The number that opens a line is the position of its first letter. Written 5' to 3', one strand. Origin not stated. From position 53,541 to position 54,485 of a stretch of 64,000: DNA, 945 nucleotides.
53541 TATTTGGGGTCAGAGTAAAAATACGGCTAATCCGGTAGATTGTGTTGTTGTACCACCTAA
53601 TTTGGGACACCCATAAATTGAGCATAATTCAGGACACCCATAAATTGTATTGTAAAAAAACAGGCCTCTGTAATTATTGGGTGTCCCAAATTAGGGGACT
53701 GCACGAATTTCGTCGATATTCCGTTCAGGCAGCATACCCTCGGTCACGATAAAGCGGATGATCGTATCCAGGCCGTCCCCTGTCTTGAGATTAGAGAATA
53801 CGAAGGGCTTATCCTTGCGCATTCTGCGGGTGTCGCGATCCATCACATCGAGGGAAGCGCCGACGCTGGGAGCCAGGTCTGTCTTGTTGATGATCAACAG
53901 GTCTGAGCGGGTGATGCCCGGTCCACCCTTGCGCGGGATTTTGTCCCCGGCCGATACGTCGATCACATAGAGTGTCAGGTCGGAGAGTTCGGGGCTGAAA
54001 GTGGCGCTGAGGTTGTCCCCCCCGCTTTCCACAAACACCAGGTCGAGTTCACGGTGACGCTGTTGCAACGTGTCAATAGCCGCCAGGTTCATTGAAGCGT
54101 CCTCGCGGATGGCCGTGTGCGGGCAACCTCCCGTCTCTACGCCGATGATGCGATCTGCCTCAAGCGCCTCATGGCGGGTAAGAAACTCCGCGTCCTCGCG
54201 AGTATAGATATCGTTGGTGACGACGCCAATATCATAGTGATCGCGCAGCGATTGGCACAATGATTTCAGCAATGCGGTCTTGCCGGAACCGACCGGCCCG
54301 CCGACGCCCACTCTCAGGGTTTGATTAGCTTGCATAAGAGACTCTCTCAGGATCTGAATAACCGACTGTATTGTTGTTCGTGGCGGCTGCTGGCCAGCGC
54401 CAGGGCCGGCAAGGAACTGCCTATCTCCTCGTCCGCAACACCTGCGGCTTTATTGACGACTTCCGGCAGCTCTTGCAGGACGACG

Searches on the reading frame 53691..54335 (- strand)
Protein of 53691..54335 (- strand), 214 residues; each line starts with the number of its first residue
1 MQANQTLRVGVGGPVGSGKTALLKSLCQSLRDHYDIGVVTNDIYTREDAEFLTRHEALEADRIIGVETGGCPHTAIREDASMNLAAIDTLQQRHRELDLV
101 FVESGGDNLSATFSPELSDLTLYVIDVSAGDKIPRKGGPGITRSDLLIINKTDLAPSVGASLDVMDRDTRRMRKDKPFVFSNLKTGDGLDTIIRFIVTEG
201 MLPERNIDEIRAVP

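Call 64: search_protein_families(library=pfam, proteins=[window:53691-54335:-], max_evalue=0.00001)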
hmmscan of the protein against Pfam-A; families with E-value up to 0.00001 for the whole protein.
window:53691-54335:- (214 aa): 1 family
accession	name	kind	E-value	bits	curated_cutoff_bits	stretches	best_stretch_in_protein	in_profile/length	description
PF02492.25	cobW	-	1.1e-41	142.8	20.7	1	9-179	3-179/180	CobW/HypB/UreG, nucleotide-binding domain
